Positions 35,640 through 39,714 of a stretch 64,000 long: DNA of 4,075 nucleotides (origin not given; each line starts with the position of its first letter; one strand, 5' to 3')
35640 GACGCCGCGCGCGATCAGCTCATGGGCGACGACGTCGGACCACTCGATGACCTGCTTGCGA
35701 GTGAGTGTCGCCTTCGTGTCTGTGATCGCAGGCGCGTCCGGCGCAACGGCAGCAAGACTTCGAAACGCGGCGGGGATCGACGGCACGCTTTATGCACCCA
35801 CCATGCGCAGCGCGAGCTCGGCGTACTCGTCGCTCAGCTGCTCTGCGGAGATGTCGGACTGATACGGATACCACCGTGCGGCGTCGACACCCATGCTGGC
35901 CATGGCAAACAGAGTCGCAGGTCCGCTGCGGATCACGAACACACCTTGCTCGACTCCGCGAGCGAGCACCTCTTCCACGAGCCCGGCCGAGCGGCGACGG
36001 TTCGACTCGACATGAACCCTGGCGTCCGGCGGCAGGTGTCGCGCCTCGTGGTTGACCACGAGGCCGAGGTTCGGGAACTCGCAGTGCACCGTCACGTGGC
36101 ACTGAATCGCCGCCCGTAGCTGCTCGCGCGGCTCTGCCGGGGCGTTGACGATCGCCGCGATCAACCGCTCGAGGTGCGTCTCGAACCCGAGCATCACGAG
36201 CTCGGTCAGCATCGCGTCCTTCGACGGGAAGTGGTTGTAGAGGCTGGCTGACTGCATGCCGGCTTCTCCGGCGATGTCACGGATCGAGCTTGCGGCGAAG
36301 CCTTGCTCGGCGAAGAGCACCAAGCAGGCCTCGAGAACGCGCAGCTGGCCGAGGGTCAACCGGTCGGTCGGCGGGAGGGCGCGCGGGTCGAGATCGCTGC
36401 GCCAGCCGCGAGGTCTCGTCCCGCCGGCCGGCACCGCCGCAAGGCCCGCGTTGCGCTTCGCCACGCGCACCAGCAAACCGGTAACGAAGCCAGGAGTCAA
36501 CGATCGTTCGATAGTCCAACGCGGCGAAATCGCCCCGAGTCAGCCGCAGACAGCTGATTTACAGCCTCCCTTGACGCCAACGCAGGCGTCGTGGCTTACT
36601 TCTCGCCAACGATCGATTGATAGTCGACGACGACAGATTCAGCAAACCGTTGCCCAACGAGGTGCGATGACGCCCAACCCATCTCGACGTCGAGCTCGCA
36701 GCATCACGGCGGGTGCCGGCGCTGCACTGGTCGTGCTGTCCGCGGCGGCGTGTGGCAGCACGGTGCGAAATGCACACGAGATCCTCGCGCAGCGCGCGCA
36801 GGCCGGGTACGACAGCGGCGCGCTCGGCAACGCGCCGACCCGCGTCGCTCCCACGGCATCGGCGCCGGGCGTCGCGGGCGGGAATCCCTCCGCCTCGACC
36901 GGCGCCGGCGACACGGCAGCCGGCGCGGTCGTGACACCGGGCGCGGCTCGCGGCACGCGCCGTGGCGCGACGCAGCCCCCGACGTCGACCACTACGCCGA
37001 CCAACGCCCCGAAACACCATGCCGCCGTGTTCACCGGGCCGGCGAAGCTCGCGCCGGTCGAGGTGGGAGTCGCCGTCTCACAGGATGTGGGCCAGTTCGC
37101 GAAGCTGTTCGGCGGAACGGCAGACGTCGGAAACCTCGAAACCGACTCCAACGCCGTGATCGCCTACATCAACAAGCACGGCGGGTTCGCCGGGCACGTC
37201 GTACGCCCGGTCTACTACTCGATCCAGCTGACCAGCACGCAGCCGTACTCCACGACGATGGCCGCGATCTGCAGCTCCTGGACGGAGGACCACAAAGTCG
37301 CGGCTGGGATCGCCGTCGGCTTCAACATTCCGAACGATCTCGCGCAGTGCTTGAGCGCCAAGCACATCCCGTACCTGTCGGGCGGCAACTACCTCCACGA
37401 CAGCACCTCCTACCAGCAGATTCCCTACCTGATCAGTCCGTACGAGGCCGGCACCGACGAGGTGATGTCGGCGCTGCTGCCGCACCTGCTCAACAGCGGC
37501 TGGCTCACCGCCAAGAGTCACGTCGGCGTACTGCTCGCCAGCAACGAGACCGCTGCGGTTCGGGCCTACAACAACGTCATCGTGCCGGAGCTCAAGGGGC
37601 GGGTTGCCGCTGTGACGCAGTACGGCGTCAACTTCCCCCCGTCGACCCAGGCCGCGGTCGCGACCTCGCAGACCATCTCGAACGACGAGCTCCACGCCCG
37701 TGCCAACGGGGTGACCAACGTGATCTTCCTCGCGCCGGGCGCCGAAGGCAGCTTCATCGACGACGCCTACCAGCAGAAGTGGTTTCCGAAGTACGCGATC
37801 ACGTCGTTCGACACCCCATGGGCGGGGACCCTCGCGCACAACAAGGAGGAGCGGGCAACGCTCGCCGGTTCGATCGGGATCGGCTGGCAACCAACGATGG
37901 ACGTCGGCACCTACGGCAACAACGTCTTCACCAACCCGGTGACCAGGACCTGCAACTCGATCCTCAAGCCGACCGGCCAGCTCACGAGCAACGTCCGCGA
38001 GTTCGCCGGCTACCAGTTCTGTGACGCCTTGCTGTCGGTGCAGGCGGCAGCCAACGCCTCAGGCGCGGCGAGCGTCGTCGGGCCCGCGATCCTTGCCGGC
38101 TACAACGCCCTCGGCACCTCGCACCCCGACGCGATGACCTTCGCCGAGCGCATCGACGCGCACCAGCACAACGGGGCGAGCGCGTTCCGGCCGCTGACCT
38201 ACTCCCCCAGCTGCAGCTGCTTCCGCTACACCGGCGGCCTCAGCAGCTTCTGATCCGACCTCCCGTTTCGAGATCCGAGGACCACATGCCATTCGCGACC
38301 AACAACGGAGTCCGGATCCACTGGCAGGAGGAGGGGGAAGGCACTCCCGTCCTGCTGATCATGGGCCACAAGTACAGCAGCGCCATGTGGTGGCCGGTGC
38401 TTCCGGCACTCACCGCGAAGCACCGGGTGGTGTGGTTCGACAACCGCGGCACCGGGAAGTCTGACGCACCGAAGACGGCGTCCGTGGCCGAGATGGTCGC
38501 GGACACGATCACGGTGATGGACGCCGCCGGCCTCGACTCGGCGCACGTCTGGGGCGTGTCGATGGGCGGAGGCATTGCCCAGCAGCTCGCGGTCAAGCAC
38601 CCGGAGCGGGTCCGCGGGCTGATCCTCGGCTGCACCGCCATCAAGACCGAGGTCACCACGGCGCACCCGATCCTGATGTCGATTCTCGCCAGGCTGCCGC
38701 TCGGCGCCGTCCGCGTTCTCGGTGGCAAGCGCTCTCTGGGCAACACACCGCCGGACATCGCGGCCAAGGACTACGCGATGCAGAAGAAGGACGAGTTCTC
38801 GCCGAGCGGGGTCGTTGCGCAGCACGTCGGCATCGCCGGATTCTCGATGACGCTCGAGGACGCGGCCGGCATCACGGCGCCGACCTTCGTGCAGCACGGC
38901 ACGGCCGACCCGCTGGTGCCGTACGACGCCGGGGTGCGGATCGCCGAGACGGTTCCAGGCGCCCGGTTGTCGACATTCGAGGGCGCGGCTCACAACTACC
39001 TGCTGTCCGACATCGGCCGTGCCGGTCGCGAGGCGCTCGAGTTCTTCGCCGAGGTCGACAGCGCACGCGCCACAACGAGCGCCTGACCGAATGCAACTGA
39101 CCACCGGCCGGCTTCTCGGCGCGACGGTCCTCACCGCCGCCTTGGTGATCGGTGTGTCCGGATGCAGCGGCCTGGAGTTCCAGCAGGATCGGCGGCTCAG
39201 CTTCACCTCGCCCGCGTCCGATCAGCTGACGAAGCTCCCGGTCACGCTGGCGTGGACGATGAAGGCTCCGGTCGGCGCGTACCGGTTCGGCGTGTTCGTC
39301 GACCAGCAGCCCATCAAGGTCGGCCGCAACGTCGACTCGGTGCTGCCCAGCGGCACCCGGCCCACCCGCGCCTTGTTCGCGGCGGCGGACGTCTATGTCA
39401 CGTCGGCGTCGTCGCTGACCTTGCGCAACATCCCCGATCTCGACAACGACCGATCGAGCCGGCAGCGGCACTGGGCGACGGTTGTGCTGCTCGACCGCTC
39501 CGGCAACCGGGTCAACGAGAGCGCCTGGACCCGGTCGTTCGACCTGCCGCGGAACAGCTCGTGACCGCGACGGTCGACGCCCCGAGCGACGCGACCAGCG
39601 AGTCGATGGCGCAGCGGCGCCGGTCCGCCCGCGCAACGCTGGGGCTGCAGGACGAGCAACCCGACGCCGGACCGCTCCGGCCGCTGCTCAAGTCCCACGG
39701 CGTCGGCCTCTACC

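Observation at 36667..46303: Eight translationally coupled genes form a non-canonical Liv-type uptake module with unknown envelope partners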

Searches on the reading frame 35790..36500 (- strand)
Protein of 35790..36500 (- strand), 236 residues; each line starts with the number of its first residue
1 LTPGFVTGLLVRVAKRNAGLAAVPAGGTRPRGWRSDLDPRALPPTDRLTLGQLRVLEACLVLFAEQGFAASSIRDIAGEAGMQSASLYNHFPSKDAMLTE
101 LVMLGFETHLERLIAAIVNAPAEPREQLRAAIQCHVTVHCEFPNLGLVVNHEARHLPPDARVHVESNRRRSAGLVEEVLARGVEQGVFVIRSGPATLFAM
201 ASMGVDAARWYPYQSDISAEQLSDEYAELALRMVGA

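Call 21: search_protein_families(library=pfam, proteins=[window:35790-36500:-], max_evalue=10)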
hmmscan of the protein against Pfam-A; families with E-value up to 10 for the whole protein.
window:35790-36500:- (236 aa): 5 families
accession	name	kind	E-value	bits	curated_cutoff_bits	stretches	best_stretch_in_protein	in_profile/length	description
PF17932.6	TetR_C_24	-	4.5e-24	85.3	26.4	1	122-234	2-114/114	Tetracyclin repressor-like, C-terminal domain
PF00440.29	TetR_N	-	2.5e-14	53.2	24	1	56-101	2-47/47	Bacterial regulatory proteins, tetR family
PF17938.6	TetR_C_29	-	0.00061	20.4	26.2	1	124-202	1-81/119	Tetracyclin repressor-like, C-terminal domain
PF15028.12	PTCRA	-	0.0074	16.5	23.1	1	39-107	8-76/127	Pre-T-cell antigen receptor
PF08359.16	TetR_C_4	-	0.2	12.3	21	1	117-189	15-87/133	YsiA-like protein, C-terminal region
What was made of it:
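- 35790..36500 (-): Divergent TetR-family repressor (TetR_N + TetR_C_24). Pfam TetR_C_24 4.5e-24 and TetR_N 2.5e-14 (call 21).
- Checked: The divergent TetR gene lies at 35790-36500 on the minus strand (call 21).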

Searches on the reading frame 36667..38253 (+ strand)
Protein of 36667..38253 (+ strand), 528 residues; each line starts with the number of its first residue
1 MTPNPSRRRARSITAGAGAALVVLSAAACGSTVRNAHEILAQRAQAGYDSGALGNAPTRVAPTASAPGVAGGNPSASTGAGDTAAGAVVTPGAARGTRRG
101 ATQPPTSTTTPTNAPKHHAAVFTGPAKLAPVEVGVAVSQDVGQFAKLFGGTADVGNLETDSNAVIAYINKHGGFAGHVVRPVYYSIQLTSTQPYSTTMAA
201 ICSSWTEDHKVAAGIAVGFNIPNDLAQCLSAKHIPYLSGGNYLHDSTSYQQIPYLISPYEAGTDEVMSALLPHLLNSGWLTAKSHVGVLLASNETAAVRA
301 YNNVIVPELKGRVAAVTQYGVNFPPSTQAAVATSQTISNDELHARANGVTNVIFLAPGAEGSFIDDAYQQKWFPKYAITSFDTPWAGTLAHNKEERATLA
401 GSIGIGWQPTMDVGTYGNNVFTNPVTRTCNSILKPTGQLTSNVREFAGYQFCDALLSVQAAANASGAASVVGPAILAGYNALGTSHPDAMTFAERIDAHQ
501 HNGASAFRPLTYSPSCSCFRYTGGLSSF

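Call 4: search_protein_families(library=pfam, proteins=[window:36667-38253:+], max_evalue=0.01)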
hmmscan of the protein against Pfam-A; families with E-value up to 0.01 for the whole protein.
window:36667-38253:+ (528 aa): 0 families

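Call 5: search_protein_families(library=ncbifam, proteins=[window:36667-38253:+], max_evalue=0.01)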
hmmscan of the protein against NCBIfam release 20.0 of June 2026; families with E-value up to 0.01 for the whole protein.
window:36667-38253:+ (528 aa): 0 families

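Call 20: search_solved_structures(query=window:36667-38253:+, max_evalue=10)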
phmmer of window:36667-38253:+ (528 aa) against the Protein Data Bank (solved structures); distinct sequences matched with E-value up to 10: 0.
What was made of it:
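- Tried and rejected: No hit (call 20).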

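Call 21: search_protein_families(library=pfam, proteins=[window:36667-38253:+], max_evalue=10)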
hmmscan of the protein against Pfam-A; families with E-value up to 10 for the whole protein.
window:36667-38253:+ (528 aa): 1 family
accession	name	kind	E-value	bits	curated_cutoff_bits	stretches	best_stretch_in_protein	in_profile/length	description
PF03934.19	T2SSK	-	0.091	13.6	24.2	1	21-50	8-37/63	Type II secretion system (T2SS), protein K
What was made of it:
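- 36667..38253 (+): g1: a 528-aa lipoprotein with a low-complexity tether of about 100 residues. It is a divergent cluster-B (LivK/Peripla_BP_6-type) substrate-binding protein. No direct Pfam or PDB hit (calls 20, 21).
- On HAAT family ABC importer (TC 3.A.1.4): g1 itself has no hit at E <= 10 (calls 20, 21).
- Checked: g1 itself gives no Pfam or PDB hit, even at E = 10 (calls 20, 21).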

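Call 23: search_protein_families(library=pfam, alignment_id=A2, max_evalue=0.01)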
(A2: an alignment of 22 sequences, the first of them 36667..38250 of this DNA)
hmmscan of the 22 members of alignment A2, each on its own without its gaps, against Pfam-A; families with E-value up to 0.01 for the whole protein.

A. member 1, window:36667-38250:+ (528 aa): 0 families

B. families by the number of members that match (of 22 scanned): 2 families
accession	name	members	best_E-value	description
PF13458.12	Peripla_BP_6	10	3.6e-12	Periplasmic binding protein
PF13433.12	Peripla_BP_5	2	0.0011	Periplasmic binding protein domain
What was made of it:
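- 36667..38253 (+): Ten of 22 aligned homologues and paralogues hit PF13458 (call 23).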

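Call 24: search_solved_structures(query=A2, max_evalue=1)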
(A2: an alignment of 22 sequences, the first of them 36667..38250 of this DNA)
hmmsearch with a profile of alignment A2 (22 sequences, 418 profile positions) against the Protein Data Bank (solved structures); distinct sequences matched with E-value up to 1: 24.
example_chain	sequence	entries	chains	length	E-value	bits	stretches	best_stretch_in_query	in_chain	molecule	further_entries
4gnr_A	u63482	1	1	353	2e-05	26.7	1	25-141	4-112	ABC transporter substrate-binding protein-branched chain amino acid transport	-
3lop_A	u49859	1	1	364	0.00025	23.1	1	57-239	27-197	Substrate binding periplasmic protein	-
3h5l_A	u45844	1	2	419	0.00067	21.7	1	55-145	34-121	putative Branched-chain amino acid ABC transporter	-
1z15_A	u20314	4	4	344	0.0078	18.2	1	45-83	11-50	Leu/Ile/Val-binding protein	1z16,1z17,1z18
3ipc_A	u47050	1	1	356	0.018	17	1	46-82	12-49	ABC transporter, substrate binding protein (Amino acid)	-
4mlc_A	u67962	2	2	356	0.02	16.8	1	60-85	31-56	Extracellular ligand-binding receptor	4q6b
4q6w_A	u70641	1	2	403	0.02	16.8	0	46-80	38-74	Putative leu/ile/val-binding protein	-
8z0g_A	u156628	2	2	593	0.022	16.7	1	45-83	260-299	Leu/Ile/Val-binding protein,Leu/Ile/Val-binding protein,mNeonGreen | NeIle,Leu/Ile/Val-binding protein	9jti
3ip5_A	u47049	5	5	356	0.022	16.7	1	46-82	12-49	ABC transporter, substrate binding protein (Amino acid)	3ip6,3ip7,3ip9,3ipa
4mpt_A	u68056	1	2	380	0.023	16.6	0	55-80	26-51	Putative leu/ile/val-binding protein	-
4xfk_A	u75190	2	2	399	0.035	16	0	224-288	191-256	Putative branched chain amino acid ABC transporter, periplasmic amino acid-binding protein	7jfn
2liv_A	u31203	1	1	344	0.041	15.8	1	45-83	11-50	LEUCINE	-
3hut_A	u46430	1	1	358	0.06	15.2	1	61-114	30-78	putative branched-chain amino acid ABC transporter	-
4n0q_A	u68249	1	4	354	0.065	15.1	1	25-84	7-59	Leu/Ile/Val-binding protein homolog 3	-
4obb_A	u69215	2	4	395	0.091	14.6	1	9-89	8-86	Amino acid/amide ABC transporter substrate-binding protein, HAAT family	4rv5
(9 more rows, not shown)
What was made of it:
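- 36667..38253 (+): The family profile hits HAAT binding proteins in the PDB (4gnr, 2e-5; call 24).
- On HAAT family ABC importer (TC 3.A.1.4): The family profile hits HAAT SBP structures at 2e-5 (call 24).
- g1 is an SBP by transitive homology: calls 23 and 24.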

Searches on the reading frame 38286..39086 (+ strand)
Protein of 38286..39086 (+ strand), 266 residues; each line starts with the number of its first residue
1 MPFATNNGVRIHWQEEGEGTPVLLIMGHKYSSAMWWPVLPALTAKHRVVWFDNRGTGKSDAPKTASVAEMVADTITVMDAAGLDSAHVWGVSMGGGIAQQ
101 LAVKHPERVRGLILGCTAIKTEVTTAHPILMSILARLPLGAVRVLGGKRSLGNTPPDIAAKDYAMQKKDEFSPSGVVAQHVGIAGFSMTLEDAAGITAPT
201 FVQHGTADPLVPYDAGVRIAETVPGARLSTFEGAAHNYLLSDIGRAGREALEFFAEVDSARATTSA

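Call 4: search_protein_families(library=pfam, proteins=[window:38286-39086:+], max_evalue=0.01)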
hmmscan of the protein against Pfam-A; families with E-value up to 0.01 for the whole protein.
window:38286-39086:+ (266 aa): 9 families
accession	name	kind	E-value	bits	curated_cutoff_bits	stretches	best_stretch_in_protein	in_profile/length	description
PF00561.26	Abhydrolase_1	-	5e-27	95.6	25.8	1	21-121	2-103/245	alpha/beta hydrolase fold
PF12146.15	Hydrolase_4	-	9.7e-21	74.6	27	1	46-239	32-235/239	Serine aminopeptidase, S33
PF12697.13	Abhydrolase_6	-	8.8e-13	49.8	26.3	1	31-241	10-209/217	Alpha/beta hydrolase family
PF02230.22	Abhydrolase_2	-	8.3e-05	23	23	0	49-130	65-152/217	Phospholipase/Carboxylesterase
PF03096.20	Ndr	-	0.0018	17.5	23.3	1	65-114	80-129/283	Ndr family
PF01738.24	DLH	-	0.0036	17.3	21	0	186-239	132-189/217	Dienelactone hydrolase family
PF10503.15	Esterase_PHB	-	0.0045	16.7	23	1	19-117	35-130/219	Esterase PHB depolymerase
PF00326.27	Peptidase_S9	-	0.0057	16.6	22.6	0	196-238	143-189/213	Prolyl oligopeptidase family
PF08386.16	Abhydrolase_4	-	0.0095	16.5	21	0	197-240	34-77/103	TAP-like protein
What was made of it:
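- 38286..39086 (+): g2: a cytoplasmic alpha/beta-fold serine hydrolase (esterase, lactonase or amidase type). Abhydrolase_1 5e-27 and Hydrolase_4 1e-20 (call 4).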

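Call 5: search_protein_families(library=ncbifam, proteins=[window:38286-39086:+], max_evalue=0.01)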
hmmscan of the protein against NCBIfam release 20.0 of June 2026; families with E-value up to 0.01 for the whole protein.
window:38286-39086:+ (266 aa): 35 families (the best 25 are shown)
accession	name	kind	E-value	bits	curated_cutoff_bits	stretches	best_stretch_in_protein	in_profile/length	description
TIGR02427.1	protocat_pcaD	equivalog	1.3e-33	116.5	255.85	2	11-122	2-117/251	3-oxoadipate enol-lactonase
NF051488.1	bifunc_PcaDC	exception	1.9e-32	112.8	390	1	12-242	3-238/375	bifunctional 3-oxoadipate enol-lactonase/4-carboxymuconolactone decarboxylase PcaDC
NF052610.1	macro_16_ester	equivalog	8.3e-30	104.1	420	2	7-119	9-129/281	alpha/beta fold macrolide esterase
NF053683.1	esterase_mleBRB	exception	1.2e-26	94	585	2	7-118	9-128/280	BRB family alpha/beta fold macrolide esterase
NF033124.1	estX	equivalog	1.8e-24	86.4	600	2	20-116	24-126/280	macrolide esterase EstX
NF053684.1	esterase_mleBCA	exception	1.9e-24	86.3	570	2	20-119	24-129/281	BCA family alpha/beta fold macrolide esterase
NF051487.1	bifunc_PcaCD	exception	4.4e-21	75.4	430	1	18-236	171-393/413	bifunctional 4-carboxymuconolactone decarboxylase/3-oxoadipate enol-lactonase PcaCD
NF053693.1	esterase_mleCBF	exception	4.7e-21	75.4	564.5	2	21-133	25-144/279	CBF family alpha/beta fold macrolide esterase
NF050089.1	i_nPHAscl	equivalog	1.6e-20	73.3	300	1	6-115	4-115/288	intracellular short-chain-length polyhydroxyalkanoate depolymerase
NF041759.1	mac_hydro_EstT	equivalog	9.5e-20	70.9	450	2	6-124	7-133/278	macrolide hydrolase EstT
TIGR03611.1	RutD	equivalog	1.1e-19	70.9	238.5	1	11-114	5-110/258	pyrimidine utilization protein D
NF011457.0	PRK14875.1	equivalog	2.2e-18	66.4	307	1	8-117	119-231/372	acetoin dehydrogenase dihydrolipoyllysine-residue acetyltransferase subunit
TIGR01738.1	bioH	equivalog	1.2e-16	61.1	206.95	1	19-125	3-106/245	pimeloyl-ACP methyl ester esterase BioH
TIGR03343.1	biphenyl_bphD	equivalog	4.9e-16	58.8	462.15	2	9-128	20-146/282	2-hydroxy-6-oxo-6-phenylhexa-2,4-dienoate hydrolase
NF002938.0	PRK03592.1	equivalog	1.5e-14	54.1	241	1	6-121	17-133/298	haloalkane dehalogenase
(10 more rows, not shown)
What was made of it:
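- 38286..39086 (+): All NCBIfam matches are far below cut-off (call 5).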

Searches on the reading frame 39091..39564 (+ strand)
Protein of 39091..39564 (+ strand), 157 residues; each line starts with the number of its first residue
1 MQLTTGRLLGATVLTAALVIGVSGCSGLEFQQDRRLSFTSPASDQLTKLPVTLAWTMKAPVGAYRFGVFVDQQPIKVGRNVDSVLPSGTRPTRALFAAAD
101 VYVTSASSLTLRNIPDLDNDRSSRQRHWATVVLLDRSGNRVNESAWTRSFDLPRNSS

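Call 4: search_protein_families(library=pfam, proteins=[window:39091-39564:+], max_evalue=0.01)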
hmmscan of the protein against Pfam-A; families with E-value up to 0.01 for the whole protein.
window:39091-39564:+ (157 aa): 0 families

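Call 5: search_protein_families(library=ncbifam, proteins=[window:39091-39564:+], max_evalue=0.01)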
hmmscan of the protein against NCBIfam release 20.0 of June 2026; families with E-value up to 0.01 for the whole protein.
window:39091-39564:+ (157 aa): 0 families

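Call 21: search_protein_families(library=pfam, proteins=[window:39091-39564:+], max_evalue=10)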
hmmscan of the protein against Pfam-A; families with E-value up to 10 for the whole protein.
window:39091-39564:+ (157 aa): 0 families
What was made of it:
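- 39091..39564 (+): g3: a 157-aa lipoprotein with a beta-sandwich domain, the obligate neighbour of the MFS::LivF gene. No family hit (calls 4, 5, 21).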

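Call 25: find_homologous_proteins(query=window:39091-39561:+, max_evalue=0.001)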
Query window:39091-39561:+ (157 aa): 21 proteins with E <= 0.001 among 166 candidates.
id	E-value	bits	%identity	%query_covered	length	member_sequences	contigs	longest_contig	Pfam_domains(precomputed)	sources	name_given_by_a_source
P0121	1.1e-96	338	100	100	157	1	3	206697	-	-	-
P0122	2.9e-66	240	74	92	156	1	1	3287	-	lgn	-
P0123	1.6e-62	228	68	97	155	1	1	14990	-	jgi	jgi:hypothetical protein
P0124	3.1e-58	214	66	95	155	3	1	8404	-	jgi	jgi:hypothetical protein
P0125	5.3e-58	213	66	95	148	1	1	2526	-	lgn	-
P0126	4.5e-57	210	66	97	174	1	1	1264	-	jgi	jgi:hypothetical protein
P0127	7.8e-57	209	66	94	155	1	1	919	-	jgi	jgi:hypothetical protein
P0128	1.9e-56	208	63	95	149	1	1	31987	-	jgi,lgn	jgi:hypothetical protein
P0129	2.7e-56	207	63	99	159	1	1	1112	-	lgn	-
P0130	5.0e-56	207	63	95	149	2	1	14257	-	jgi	jgi:hypothetical protein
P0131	1.8e-55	205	66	84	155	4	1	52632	-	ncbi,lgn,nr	ncbi:MAG TPA: hypothetical protein VHW74_08850 [Mycobacteriales bacterium]|nr:hypothetical protein [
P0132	4.5e-55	203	64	91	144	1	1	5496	-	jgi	jgi:hypothetical protein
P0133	8.0e-55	203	67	92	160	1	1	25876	-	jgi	jgi:hypothetical protein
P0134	4.5e-54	200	65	94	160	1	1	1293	-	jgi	jgi:hypothetical protein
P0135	2.2e-53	198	68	86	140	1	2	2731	-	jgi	jgi:hypothetical protein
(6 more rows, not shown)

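Call 37: predict_structure(alignment_id=A3)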
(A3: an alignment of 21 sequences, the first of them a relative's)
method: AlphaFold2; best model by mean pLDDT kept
length: 157 residues; sequences in the alignment: 21
mean_pLDDT: 78.5   pTM: 0.70
mean pLDDT of the five models: 78.5, 76.7, 74.1, 74.0, 72.9
residues with pLDDT >= 90: 79; 70-90: 37; 50-70: 11; < 50: 30
segments of 3 or more residues with pLDDT < 50: 1-4, 6-31
pLDDT, mean of each block of 10 residues (from residue 1): 41 41 38 67 80 83 87 95 95 93 93 88 92 94 89 82
secondary structure, 60 per line:
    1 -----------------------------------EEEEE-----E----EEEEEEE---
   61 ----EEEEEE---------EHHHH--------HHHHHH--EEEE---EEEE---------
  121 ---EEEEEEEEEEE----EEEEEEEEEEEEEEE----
elements in order: E36-40 E51-57 E65-70 H81-84 H93-98 E101-104 E108-111 E124-134 E139-153
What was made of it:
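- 39091..39564 (+): AF2 model pLDDT 78.5, all-beta over residues 36-153 (call 37).
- On LprG-Rv1410-type lipoprotein/MFS pair: The g3 AF2 model is an all-beta sandwich (call 37).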

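Call 41: fold_search(model_id=the predicted structure, library=pdb)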
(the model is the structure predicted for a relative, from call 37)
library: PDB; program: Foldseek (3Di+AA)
matches with E <= 10: 1393; with E <= 0.001: 0
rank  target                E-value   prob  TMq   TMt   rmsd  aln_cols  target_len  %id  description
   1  5lw4_MODEL_1_A        2.5e-03  0.97  0.29  0.27   7.7       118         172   14  NMR solution structure of the apo-form of the chitin-active lytic polysaccharide monooxygenase BlLPMO10A (released 2017-10-25)
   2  2agc                  7.4e-03  0.75  0.25  0.25  10.6       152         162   12  Crystal Structure of mouse GM2- activator Protein (released 2005-10-25)
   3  2ag2_C                7.8e-03  0.82  0.27  0.27  10.6       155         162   14  Crystal Structure Analysis of GM2-activator protein complexed with Phosphatidylcholine (released 2005-10-25)
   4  4ibq_A                7.8e-03  0.80  0.29  0.25  13.0       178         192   12  Human p53 core domain with hot spot mutation R273C (released 2013-08-14)
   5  1pu5_A                8.2e-03  0.75  0.26  0.25  10.4       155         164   14  GM2-activator Protein crystal structure (released 2004-06-29)
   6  3d0a_A                8.7e-03  0.80  0.29  0.25  13.6       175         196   11  Human p53 core domain with hot spot mutation R249S and second site suppressor mutation H168R in sequence-specific comp (released 2009-01-20)
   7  8qwn                  9.2e-03  0.75  0.29  0.26  13.5       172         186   16  Structure of p53 cancer mutant Y220C (hexagonal crystal form) (released 2024-06-19)
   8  3pdd                  9.8e-03  0.99  0.35  0.30   4.1       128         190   11  Structures of Clostridium thermocellum CbhA fibronectin(III)-like modules (released 2011-11-23)
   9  2j21_A                9.8e-03  0.77  0.31  0.27  13.7       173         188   12  Human p53 core domain mutant M133L-V203A-N239Y-N268D-R282W (released 2006-09-20)
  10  3d05                  1.1e-02  0.80  0.32  0.28  12.9       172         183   16  Human p53 core domain with hot spot mutation R249S (II) (released 2009-01-20)
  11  1pu5_C                1.2e-02  0.75  0.27  0.27  10.7       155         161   14  GM2-activator Protein crystal structure (released 2004-06-29)
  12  8xce_B                1.2e-02  0.75  0.30  0.25  13.3       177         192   15  cocrystal structure of p53 in complex of B23 (released 2025-06-11)
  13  4ibu_C                1.2e-02  0.75  0.29  0.25  13.2       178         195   11  Human p53 core domain with hot spot mutation R273C and second-site suppressor mutation T284R in sequence-specific comp (released 2013-08-14)
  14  1g13_A                1.3e-02  0.77  0.28  0.27  10.3       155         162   14  HUMAN GM2 ACTIVATOR STRUCTURE (released 2001-04-11)
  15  2ac0_C                1.4e-02  0.77  0.32  0.27  13.6       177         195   14  Structural Basis of DNA Recognition by p53 Tetramers (complex I) (released 2006-07-11)
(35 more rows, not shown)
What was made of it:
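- Weak Foldseek hits of g3 to the lipid-binding GM2 activator (call 41).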
